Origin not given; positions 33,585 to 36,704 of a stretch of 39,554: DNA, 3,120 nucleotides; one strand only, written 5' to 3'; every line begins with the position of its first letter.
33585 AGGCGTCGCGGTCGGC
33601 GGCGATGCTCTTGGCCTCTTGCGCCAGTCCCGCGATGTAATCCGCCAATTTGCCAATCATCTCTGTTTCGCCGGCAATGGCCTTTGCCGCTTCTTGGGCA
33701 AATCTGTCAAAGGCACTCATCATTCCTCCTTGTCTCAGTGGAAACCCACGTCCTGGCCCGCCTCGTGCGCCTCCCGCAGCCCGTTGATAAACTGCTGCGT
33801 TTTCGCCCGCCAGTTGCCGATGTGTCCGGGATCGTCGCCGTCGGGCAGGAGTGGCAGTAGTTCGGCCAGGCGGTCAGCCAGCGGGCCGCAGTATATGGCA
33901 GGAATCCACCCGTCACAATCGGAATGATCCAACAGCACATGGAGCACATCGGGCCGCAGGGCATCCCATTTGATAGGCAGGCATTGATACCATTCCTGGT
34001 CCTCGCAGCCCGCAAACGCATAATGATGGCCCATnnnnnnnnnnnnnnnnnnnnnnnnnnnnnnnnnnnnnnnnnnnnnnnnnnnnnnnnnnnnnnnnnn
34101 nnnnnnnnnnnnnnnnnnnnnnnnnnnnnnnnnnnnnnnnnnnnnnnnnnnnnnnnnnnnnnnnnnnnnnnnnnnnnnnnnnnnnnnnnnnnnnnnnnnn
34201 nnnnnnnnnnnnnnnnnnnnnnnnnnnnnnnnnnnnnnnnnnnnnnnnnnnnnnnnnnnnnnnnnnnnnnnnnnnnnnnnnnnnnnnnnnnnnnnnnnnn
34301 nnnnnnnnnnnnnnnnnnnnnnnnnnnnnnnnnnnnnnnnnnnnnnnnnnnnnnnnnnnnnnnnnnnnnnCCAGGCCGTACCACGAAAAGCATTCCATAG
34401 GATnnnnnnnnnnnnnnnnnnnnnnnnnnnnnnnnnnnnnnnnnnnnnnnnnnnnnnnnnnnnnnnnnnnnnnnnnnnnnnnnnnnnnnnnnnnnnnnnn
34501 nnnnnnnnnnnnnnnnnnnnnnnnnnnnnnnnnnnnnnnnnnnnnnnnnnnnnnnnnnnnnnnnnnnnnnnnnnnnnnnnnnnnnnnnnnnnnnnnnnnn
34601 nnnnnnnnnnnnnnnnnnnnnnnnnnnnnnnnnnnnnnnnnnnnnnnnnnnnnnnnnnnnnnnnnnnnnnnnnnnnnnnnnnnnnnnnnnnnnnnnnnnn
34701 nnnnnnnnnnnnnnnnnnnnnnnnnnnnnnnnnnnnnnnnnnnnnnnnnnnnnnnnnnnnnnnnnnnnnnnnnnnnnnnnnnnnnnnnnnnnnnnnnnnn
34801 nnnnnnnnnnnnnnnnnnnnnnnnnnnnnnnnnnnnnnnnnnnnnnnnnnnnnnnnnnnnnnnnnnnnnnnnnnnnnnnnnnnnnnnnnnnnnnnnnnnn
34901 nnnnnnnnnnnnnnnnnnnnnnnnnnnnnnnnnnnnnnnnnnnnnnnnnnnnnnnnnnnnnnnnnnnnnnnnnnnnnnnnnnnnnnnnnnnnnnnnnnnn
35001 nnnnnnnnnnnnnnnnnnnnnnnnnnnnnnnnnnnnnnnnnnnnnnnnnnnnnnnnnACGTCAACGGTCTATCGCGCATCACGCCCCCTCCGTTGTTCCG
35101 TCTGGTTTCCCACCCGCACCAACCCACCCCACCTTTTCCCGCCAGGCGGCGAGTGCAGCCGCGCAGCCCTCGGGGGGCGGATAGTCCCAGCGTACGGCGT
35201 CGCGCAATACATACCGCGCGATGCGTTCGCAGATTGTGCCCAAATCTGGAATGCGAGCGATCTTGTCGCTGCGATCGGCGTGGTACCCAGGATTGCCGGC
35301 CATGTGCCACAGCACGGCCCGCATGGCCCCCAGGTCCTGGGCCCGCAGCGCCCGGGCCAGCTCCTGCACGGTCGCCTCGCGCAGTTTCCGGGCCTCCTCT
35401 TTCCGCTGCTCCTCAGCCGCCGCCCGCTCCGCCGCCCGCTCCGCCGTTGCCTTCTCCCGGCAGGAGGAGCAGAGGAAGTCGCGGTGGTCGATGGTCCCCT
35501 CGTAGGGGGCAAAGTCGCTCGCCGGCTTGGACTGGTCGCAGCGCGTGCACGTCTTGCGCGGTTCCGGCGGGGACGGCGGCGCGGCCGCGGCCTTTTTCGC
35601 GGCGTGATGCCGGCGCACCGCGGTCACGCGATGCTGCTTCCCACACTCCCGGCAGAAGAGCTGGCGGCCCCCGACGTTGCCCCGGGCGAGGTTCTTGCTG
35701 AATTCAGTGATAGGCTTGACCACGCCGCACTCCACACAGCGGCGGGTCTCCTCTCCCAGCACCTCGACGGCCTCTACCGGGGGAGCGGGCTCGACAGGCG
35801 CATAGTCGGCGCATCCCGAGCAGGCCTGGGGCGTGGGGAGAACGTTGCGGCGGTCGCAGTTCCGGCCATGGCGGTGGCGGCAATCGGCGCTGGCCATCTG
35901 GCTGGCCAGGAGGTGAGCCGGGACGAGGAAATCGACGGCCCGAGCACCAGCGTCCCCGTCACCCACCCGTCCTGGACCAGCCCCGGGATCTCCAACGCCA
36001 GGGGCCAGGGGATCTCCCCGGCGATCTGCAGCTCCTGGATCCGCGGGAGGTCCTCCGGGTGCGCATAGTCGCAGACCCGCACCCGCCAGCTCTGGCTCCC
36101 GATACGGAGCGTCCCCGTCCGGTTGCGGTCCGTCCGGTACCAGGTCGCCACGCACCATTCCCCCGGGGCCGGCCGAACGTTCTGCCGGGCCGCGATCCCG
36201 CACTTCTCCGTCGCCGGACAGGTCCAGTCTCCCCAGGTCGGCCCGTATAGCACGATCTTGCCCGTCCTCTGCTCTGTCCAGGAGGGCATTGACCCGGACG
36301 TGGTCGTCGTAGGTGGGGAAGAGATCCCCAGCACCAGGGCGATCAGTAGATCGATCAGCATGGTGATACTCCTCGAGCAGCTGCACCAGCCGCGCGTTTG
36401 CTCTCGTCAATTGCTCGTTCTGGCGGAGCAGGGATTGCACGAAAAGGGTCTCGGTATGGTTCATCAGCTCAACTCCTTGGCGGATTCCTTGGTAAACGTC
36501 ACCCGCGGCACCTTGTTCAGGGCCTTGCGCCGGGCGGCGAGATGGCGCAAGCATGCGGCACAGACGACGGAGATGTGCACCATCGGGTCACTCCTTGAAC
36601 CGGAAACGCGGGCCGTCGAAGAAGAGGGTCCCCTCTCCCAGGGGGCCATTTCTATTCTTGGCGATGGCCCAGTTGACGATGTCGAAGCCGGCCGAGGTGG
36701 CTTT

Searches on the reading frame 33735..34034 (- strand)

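Call 110: search_protein_families(library=pfam, max_evalue=0.01, proteins=[window:33735-34034:-])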
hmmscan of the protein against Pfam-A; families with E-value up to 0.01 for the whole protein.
window:33735-34034:- (99 aa): 0 families

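Call 116: search_protein_families(library=phrogs, max_evalue=0.001, proteins=[window:33735-34034:-])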
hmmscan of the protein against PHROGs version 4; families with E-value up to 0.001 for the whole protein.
window:33735-34034:- (99 aa): 1 family
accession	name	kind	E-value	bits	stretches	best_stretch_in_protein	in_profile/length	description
phrog_11026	-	unknown function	3e-10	41.3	1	26-98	82-151/152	-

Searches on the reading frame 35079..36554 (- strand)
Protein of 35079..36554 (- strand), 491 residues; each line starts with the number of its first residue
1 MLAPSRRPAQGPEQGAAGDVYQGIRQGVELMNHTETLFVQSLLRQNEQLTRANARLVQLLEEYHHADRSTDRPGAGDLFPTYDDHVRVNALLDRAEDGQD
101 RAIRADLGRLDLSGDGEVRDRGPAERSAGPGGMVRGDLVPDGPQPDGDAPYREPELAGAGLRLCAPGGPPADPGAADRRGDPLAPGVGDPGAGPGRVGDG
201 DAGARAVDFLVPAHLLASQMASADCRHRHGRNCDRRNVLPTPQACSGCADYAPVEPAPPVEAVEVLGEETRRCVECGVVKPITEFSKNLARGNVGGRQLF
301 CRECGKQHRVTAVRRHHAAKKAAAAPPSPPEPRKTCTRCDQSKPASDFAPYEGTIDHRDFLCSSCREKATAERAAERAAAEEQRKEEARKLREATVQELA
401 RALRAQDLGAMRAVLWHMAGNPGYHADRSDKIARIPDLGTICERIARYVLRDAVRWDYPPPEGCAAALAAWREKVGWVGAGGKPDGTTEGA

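Call 10: search_protein_families(library=pfam, max_evalue=0.01, proteins=[window:35079-36554:-])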
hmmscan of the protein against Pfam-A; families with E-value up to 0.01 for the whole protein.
window:35079-36554:- (491 aa): 1 family
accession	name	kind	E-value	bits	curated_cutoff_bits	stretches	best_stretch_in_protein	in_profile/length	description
PF12898.13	Stc1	-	0.0084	17.1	24.8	0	272-365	1-82/84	Stc1 domain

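Call 11: search_protein_families(library=phrogs, max_evalue=0.01, proteins=[window:35079-36554:-])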
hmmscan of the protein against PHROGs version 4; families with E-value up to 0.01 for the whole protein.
window:35079-36554:- (491 aa): 9 families
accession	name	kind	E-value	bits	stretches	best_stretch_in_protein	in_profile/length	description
phrog_5558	-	moron, auxiliary metabolic gene and host takeover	3.2e-11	44.6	1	271-394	9-126/130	Lar-like restriction alleviation protein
phrog_2340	-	DNA, RNA and nucleotide metabolism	4.3e-11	44.2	2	332-397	7-75/171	endonuclease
phrog_2255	-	DNA, RNA and nucleotide metabolism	1.4e-09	38.8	2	332-385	52-104/211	HNH endonuclease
phrog_1035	-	DNA, RNA and nucleotide metabolism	9.6e-09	36.5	2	321-404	51-135/271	endonuclease VII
phrog_2633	-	DNA, RNA and nucleotide metabolism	3.2e-08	34.9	1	331-407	11-82/142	endonuclease VII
phrog_2539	-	unknown function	1.3e-05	26.2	1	331-396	95-156/229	-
phrog_30859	-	unknown function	0.00013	23.8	0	270-311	2-42/117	-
phrog_10675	-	unknown function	0.00069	20.8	0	334-403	6-69/98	-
phrog_12813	-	unknown function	0.0064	17.3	0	333-380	153-197/199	-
